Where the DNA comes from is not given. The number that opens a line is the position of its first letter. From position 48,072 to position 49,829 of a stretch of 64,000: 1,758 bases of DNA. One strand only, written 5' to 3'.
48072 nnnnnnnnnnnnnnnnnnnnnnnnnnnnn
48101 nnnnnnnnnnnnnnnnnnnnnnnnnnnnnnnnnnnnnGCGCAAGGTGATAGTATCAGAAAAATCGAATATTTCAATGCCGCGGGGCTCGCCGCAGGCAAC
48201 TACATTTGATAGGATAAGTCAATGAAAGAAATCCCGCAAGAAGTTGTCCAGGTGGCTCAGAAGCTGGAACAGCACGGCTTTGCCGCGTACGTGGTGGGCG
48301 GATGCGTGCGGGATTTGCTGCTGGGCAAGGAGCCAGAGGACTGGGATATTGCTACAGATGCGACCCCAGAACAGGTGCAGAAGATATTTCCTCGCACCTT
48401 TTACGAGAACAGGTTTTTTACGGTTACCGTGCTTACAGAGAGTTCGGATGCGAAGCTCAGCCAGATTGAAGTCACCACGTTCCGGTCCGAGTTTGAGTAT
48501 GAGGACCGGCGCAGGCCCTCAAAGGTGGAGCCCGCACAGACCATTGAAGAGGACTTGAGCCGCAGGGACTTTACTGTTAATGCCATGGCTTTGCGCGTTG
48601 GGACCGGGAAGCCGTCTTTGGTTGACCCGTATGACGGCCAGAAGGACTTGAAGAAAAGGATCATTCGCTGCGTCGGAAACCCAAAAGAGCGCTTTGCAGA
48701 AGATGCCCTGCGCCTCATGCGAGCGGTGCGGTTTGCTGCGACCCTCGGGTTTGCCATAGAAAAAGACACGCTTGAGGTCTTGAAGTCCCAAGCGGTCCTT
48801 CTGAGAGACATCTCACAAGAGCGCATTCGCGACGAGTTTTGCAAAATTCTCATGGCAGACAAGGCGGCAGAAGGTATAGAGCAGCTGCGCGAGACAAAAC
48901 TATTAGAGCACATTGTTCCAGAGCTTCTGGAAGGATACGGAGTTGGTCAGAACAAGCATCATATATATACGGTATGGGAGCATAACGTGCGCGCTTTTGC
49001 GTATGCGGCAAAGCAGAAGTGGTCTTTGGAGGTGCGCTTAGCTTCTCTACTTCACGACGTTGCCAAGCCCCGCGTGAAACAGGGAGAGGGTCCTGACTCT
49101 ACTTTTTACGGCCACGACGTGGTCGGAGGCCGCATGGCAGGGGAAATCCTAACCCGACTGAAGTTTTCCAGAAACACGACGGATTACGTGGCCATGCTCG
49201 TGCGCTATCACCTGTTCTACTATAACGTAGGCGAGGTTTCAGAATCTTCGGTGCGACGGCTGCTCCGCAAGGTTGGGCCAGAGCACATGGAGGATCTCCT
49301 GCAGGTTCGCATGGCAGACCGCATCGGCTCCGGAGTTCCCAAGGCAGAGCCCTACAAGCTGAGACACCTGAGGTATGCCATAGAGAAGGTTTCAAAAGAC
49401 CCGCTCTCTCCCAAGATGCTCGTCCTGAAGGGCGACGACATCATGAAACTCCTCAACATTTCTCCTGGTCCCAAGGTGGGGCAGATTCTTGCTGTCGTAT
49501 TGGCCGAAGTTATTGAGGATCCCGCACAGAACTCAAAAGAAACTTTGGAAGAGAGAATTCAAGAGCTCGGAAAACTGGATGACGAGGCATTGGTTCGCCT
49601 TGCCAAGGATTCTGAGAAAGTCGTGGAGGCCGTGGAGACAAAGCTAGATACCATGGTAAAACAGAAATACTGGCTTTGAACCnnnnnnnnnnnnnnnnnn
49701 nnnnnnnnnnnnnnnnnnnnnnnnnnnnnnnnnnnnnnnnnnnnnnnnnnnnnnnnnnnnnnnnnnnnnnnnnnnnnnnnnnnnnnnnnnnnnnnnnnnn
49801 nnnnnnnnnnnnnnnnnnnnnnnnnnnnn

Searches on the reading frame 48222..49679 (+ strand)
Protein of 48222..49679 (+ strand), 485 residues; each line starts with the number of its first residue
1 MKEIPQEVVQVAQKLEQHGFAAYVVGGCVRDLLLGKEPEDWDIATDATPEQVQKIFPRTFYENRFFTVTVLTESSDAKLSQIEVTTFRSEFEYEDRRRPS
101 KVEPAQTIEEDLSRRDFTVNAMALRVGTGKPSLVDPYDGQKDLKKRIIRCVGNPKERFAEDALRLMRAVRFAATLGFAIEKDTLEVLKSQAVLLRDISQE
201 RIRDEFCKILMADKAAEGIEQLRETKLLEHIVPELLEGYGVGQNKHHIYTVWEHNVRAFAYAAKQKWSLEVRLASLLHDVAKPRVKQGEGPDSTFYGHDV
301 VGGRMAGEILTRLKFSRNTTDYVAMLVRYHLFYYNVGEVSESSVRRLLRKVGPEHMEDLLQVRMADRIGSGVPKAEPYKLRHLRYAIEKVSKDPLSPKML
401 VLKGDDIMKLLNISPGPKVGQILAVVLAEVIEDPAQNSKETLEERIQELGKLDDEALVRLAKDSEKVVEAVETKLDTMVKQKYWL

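Call 69: search_protein_families(library=pfam, proteins=[window:48222-49679:+], max_evalue=0.00001)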
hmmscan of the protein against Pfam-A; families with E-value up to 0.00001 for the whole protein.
window:48222-49679:+ (485 aa): 4 families
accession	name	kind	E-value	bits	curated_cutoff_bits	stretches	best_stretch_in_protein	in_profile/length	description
PF01743.26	PolyA_pol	-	1.1e-39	136.1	23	1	22-149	1-126/126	Poly A polymerase head domain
PF12627.12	PolyA_pol_RNAbd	-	3.8e-21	75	22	1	176-235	1-60/64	Probable RNA and SrmB- binding site of polymerase A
PF13735.12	tRNA_NucTran2_2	-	4.5e-10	40.1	27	1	306-444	24-147/149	tRNA nucleotidyltransferase domain 2 putative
PF01966.28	HD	-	5.9e-08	33.4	22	1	251-336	1-91/116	HD domain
